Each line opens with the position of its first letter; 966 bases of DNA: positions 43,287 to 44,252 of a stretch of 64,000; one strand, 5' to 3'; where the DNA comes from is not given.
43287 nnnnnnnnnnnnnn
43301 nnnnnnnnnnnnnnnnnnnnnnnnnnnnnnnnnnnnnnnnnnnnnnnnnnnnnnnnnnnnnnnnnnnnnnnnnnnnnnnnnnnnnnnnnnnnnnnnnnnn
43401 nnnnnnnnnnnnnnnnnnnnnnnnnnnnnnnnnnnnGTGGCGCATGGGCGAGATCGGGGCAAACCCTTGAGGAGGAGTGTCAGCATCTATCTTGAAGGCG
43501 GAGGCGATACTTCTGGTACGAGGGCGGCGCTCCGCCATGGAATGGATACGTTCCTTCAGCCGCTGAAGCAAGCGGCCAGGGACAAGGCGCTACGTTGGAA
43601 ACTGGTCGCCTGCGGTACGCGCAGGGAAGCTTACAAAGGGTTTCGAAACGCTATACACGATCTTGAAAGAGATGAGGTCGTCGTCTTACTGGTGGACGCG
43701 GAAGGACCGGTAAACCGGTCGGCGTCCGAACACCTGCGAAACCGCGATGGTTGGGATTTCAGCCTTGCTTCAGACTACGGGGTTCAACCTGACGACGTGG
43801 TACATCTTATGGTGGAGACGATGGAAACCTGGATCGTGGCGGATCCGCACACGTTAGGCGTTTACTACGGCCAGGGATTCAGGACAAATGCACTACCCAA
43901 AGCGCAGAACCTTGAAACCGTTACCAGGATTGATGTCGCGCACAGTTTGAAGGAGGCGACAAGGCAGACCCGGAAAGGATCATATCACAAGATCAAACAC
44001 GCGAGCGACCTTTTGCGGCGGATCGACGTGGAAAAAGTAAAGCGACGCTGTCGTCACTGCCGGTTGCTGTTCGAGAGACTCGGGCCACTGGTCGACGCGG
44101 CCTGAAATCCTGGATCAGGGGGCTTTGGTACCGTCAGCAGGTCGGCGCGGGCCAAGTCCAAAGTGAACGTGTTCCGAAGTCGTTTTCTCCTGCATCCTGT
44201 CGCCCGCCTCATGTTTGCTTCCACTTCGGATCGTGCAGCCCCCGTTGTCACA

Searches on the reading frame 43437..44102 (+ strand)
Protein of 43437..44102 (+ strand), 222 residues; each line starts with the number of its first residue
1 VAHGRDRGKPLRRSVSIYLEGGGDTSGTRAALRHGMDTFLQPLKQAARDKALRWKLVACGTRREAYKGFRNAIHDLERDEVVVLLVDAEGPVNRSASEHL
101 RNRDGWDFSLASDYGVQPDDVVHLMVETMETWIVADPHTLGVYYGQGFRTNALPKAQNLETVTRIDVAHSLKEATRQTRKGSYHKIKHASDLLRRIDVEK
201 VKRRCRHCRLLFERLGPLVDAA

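Call 4: search_protein_families(library=pfam, proteins=[window:43437-44102:+], max_evalue=0.1)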
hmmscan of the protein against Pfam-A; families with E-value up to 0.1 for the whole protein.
window:43437-44102:+ (222 aa): 1 family
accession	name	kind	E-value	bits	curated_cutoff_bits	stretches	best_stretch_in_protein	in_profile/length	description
PF14103.11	DUF4276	-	7.7e-22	78.9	30.2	1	20-215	2-191/192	Domain of unknown function (DUF4276)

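Call 5: search_protein_families(library=padloc, proteins=[window:43437-44102:+], max_evalue=0.1)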
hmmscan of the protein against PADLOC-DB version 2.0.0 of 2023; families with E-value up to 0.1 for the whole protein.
window:43437-44102:+ (222 aa): 11 families
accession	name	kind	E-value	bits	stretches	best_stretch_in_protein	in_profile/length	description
PDLC04201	HEC-01B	-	3.6e-66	220.6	1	14-215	3-196/202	-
PDLC04199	HEC-01B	-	6.4e-22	76.3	1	59-214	2-167/203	-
PDLC04195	HEC-01B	-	1.9e-21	75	1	54-216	11-181/199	-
PDLC04192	HEC-01B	-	7.1e-16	56.4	1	46-217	7-174/182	-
PDLC04196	HEC-01B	-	0.0019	16.2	1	19-214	8-187/197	-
PDLC04191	HEC-01B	-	0.0066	14.4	1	120-198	91-164/192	-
PDLC04200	HEC-01B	-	0.011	13.5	1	149-221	135-208/218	-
PDLC04210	HEC-01B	-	0.028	12.2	1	120-184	111-175/217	-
PDLC04205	HEC-01B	-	0.028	12.1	1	68-157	68-146/213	-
PDLC04188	HEC-01B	-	0.03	12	1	130-210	136-218/230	-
PDLC04206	HEC-01B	-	0.046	11.5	1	66-144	65-135/219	-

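Call 7: search_protein_families(library=ncbifam, proteins=[window:43437-44102:+], max_evalue=0.01)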
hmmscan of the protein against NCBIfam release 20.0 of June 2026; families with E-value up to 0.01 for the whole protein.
window:43437-44102:+ (222 aa): 0 families
